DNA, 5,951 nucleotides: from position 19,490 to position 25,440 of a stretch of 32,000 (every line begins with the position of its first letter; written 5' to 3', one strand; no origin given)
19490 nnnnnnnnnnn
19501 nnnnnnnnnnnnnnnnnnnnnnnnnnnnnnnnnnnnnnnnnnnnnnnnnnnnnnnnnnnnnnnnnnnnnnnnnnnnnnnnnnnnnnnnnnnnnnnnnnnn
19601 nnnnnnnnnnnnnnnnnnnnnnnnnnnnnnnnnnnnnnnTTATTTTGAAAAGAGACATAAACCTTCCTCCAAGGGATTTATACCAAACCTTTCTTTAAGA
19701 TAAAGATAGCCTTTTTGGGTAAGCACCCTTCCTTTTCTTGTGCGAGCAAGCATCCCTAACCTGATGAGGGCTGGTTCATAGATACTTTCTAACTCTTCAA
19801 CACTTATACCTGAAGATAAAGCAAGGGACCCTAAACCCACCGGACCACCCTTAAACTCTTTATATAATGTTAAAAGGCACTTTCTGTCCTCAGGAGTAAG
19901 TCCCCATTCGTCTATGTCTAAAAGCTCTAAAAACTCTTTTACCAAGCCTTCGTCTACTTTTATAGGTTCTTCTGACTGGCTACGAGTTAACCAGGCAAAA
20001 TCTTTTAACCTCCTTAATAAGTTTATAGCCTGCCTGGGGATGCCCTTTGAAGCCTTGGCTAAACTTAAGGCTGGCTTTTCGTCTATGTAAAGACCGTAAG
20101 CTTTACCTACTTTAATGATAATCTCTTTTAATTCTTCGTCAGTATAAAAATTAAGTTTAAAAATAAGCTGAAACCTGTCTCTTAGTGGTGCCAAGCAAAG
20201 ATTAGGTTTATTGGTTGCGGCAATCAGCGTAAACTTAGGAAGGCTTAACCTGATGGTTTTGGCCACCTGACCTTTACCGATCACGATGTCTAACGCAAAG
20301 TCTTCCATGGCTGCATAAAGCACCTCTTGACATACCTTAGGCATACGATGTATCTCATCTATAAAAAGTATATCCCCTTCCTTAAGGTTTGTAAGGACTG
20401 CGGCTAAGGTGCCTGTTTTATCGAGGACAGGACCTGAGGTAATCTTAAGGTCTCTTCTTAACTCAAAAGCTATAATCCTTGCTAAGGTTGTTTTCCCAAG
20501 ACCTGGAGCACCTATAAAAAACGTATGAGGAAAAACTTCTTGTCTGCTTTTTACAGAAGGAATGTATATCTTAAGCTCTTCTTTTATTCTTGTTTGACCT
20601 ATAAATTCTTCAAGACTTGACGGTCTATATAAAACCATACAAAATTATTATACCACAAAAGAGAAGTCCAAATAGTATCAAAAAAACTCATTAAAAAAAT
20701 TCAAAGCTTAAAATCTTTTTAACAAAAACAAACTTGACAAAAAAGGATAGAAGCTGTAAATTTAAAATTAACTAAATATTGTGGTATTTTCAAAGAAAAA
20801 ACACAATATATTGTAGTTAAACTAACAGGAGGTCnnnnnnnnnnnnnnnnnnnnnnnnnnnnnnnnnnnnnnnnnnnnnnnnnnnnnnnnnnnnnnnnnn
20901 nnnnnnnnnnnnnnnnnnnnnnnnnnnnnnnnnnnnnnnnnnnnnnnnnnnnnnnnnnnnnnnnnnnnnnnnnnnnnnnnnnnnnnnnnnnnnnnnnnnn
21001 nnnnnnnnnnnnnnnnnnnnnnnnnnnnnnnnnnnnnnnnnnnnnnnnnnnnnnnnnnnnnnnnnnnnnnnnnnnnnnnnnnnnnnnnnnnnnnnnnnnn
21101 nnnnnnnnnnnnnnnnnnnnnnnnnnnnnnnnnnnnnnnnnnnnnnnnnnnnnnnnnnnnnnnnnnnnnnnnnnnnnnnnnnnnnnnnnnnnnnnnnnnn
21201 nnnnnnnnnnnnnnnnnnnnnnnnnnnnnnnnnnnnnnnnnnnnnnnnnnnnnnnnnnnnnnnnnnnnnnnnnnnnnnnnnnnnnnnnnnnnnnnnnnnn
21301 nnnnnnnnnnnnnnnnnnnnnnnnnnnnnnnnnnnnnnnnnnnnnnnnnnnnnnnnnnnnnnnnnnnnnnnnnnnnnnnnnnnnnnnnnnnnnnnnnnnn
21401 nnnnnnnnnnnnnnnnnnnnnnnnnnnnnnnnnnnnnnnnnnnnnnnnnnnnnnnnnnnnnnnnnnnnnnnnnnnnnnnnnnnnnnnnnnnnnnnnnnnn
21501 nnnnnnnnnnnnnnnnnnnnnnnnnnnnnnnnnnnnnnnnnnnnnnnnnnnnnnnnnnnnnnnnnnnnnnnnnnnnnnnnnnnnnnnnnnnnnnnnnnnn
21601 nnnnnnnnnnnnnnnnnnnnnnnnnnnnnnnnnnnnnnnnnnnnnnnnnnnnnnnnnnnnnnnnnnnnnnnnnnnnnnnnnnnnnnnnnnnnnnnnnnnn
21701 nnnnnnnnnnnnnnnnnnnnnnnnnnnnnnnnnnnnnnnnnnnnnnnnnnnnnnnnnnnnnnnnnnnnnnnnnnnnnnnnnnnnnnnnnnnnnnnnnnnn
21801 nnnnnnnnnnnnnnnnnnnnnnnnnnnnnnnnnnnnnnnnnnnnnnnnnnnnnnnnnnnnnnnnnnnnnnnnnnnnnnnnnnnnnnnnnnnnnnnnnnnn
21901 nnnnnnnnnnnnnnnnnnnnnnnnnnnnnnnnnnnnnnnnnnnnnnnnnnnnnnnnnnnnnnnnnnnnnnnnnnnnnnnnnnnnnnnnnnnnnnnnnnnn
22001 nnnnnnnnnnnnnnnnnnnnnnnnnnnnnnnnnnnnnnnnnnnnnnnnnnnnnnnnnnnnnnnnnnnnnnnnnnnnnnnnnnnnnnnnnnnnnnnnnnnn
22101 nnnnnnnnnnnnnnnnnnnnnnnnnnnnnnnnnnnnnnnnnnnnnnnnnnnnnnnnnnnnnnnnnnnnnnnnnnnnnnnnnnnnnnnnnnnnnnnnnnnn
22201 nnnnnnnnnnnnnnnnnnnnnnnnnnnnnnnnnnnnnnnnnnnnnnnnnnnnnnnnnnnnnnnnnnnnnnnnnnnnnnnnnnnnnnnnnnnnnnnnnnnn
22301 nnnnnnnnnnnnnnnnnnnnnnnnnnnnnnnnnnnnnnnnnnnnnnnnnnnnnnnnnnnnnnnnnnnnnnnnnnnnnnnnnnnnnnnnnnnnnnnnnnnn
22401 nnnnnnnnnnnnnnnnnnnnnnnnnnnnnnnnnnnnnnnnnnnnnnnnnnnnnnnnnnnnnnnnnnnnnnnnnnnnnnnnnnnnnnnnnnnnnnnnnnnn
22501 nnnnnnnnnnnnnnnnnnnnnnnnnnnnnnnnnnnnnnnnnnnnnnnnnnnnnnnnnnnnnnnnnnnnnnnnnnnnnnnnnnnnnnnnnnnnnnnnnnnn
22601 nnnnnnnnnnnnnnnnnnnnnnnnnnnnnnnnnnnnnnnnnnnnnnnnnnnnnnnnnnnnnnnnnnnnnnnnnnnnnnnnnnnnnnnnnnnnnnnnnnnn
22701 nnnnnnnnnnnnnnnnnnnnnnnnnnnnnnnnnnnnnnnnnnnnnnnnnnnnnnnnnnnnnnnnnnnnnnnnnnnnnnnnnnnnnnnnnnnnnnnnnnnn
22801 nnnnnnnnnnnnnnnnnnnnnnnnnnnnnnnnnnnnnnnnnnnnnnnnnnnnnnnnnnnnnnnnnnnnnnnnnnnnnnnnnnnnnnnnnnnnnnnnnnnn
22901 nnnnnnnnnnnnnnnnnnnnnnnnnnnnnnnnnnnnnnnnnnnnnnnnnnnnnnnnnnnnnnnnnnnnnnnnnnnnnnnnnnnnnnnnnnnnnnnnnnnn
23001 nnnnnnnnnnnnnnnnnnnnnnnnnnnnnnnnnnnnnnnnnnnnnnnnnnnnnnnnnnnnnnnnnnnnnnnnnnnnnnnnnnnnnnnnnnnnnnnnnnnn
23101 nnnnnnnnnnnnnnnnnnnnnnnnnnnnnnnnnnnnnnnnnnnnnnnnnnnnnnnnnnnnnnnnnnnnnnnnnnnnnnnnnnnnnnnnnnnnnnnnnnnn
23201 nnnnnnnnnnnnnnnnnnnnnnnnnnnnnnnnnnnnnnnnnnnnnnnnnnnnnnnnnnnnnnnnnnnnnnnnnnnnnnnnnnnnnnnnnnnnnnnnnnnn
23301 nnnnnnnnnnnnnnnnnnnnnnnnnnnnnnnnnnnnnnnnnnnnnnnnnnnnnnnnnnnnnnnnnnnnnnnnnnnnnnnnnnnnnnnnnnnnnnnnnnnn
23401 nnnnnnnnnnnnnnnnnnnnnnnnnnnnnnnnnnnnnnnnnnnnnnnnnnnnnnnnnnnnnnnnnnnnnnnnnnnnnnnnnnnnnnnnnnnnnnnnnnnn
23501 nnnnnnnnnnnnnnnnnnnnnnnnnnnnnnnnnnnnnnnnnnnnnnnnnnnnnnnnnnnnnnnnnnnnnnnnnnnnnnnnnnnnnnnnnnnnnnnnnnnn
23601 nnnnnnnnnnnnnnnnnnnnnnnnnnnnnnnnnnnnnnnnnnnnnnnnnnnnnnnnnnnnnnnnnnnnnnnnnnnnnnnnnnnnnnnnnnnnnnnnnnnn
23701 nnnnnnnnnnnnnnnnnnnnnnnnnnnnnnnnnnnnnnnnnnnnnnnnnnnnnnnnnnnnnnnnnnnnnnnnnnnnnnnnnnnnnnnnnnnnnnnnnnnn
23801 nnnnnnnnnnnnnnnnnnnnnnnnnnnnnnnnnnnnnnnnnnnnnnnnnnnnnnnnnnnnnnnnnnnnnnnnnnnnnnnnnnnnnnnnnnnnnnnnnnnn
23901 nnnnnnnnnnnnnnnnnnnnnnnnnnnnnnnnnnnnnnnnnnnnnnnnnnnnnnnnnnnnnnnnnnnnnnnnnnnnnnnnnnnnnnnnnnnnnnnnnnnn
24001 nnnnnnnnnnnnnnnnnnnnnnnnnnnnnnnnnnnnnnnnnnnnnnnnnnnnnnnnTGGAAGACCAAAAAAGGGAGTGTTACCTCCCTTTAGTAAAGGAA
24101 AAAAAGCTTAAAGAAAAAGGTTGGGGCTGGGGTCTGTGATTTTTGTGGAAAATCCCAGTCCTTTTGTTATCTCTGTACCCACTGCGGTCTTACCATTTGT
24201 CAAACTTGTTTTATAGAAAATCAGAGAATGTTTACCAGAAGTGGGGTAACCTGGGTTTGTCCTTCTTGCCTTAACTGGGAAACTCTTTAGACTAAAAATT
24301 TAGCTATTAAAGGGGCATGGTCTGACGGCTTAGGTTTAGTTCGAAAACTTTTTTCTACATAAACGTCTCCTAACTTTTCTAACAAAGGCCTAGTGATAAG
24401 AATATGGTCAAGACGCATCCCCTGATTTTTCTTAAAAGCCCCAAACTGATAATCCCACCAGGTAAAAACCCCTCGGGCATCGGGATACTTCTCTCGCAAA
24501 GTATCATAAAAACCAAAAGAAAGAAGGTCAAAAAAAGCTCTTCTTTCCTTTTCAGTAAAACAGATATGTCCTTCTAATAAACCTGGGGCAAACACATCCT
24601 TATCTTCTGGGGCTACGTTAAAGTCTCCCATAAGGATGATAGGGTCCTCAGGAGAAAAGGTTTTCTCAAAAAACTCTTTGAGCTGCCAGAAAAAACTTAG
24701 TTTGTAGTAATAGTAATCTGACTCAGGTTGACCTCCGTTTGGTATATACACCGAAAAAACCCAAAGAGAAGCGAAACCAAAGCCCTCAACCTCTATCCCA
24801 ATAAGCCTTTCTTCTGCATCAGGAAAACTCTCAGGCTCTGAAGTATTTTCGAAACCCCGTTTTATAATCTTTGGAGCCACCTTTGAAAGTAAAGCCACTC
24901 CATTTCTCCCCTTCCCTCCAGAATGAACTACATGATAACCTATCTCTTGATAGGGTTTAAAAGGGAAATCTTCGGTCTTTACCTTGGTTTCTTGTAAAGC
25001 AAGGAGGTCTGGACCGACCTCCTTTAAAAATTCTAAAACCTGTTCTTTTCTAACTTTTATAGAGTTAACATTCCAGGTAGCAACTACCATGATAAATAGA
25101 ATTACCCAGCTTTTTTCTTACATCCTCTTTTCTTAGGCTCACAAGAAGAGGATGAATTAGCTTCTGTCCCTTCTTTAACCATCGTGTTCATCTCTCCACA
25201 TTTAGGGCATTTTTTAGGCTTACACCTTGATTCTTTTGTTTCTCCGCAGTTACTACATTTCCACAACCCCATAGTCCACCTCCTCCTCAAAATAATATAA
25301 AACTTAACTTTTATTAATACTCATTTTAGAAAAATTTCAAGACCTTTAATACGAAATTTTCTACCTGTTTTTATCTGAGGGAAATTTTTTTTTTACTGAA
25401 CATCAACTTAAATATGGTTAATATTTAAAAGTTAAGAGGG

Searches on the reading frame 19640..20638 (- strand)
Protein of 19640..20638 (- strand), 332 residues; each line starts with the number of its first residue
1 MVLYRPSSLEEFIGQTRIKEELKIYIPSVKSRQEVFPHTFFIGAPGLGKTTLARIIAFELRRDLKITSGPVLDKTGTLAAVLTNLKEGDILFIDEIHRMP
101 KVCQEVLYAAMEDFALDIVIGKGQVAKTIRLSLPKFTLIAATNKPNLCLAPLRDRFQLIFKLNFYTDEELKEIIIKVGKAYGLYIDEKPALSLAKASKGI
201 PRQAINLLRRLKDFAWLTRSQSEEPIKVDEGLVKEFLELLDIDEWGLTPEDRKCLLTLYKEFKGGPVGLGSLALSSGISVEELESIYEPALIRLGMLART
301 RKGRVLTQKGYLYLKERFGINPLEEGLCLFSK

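Call 53: search_protein_families(library=pfam, proteins=[window:19640-20638:-], max_evalue=0.01)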
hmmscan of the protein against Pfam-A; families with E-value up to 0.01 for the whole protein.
window:19640-20638:- (332 aa): 12 families
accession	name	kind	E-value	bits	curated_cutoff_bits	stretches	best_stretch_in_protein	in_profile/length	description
PF05496.18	RuvB_N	-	2e-64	216.6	27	1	5-162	2-159/159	Holliday junction DNA helicase RuvB P-loop domain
PF05491.19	RuvB_C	-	5.4e-23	81.2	24.7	1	244-315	1-72/72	RuvB C-terminal winged helix domain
PF00004.35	AAA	-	1e-17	65.3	21.2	1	41-162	3-129/131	ATPase family associated with various cellular activities (AAA)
PF17864.7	AAA_lid_4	-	3.3e-11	43.2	27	1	165-243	1-74/74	RuvB AAA lid domain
PF07728.20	AAA_5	-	4.6e-11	43.3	22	1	38-156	1-139/139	AAA domain (dynein-related subfamily)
PF00158.32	Sigma54_activat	-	0.00027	21.1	20.2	1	86-144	92-143/168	Sigma-54 interaction domain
PF01078.27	Mg_chelatase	-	0.00032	20.6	20.3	0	89-144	108-158/207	Magnesium chelatase, subunit ChlI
PF13173.12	AAA_14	-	0.0004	20.8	27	1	40-118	6-93/129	AAA domain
PF20720.3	nSTAND3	-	0.0014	18.8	27.2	1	41-95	22-73/155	Novel STAND NTPase 3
PF13401.12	AAA_22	-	0.0033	18.2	27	0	39-60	8-29/130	AAA domain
PF14532.12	Sigma54_activ_2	-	0.0034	18.1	25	1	20-111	8-93/138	Sigma-54 interaction domain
PF07726.17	AAA_3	-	0.0047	17.2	27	0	38-118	1-93/131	ATPase family associated with various cellular activities (AAA)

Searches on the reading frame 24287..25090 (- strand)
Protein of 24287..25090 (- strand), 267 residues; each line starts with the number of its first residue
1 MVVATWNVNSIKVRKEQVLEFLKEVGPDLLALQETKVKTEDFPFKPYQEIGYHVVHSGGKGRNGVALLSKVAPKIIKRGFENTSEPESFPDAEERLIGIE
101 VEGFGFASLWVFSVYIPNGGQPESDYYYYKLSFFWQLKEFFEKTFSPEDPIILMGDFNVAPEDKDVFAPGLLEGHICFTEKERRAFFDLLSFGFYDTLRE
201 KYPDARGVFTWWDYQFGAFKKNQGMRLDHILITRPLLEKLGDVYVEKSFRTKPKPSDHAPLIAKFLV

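Call 3: search_protein_families(library=pfam, proteins=[window:24287-25090:-], max_evalue=0.1)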
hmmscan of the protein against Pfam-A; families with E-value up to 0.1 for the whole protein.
window:24287-25090:- (267 aa): 2 families
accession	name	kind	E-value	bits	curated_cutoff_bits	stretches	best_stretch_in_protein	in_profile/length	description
PF03372.29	Exo_endo_phos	-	2.5e-33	116.1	24.5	1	4-258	1-225/225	Endonuclease/Exonuclease/phosphatase family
PF14529.12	Exo_endo_phos_2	-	0.029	14.7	27.4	0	111-159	3-41/117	Endonuclease-reverse transcriptase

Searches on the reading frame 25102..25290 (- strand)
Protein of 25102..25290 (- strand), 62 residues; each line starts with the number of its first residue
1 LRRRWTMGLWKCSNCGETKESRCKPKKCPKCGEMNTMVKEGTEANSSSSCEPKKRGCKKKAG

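Call 3: search_protein_families(library=pfam, proteins=[window:25102-25290:-], max_evalue=0.1)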
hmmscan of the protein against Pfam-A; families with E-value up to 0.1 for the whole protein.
window:25102-25290:- (62 aa): 14 families
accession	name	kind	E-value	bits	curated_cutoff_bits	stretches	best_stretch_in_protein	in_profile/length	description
PF21349.2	RUBY_RBDX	-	8.6e-06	25.5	26.5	1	10-32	1-23/30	Rubrerythrin, rubredoxin-like domain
PF18073.7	Zn_ribbon_LapB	-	8.3e-05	22.6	25.7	1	27-38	16-27/28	Rubredoxin metal binding domain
PF01155.25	HypA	-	0.00023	21.6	28.9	1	9-44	70-105/112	Hydrogenase/urease nickel incorporation, metallochaperone, hypA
PF24463.1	DUF7577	-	0.0017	18.3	28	0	28-35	5-12/27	Domain of unknown function (DUF7577)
PF23455.1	DUF7129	-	0.003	17.7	30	1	10-33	12-35/45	Domain of unknown function (DUF7129)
PF13248.11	Zn_ribbon_3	-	0.0031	17.4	27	0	26-35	3-11/26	zinc-ribbon domain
PF17283.8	Zn_ribbon_SprT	-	0.004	17.6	28.1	1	10-37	5-36/38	SprT-like zinc ribbon domain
PF23458.2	DUF7130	-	0.0055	17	35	1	9-38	53-83/89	Domain of unknown function (DUF7130)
PF18547.6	HalOD2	-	0.0067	16.8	27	0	9-21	31-43/52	Halobacterial output domain 2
PF14952.11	zf-tcix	-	0.0076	16.2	31.2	1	26-35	11-20/42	Putative treble-clef, zinc-finger, Zn-binding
PF13240.11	Zn_Ribbon_1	-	0.0078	16.4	25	0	27-35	1-9/23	zinc-ribbon domain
PF07754.17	HVO_2753_ZBP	-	0.021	15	33.2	0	27-34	18-25/46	Small zinc finger protein HVO_2753-like, Zn-binding pocket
PF03367.19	Zn_ribbon_ZPR1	-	0.073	13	23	0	27-44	37-54/56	ZPR1 zinc-finger domain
PF22811.2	Zn_ribbon_NrdR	-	0.079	13.4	27.2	1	27-50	2-25/42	Transcriptional repressor NrdR-like, N-terminal domain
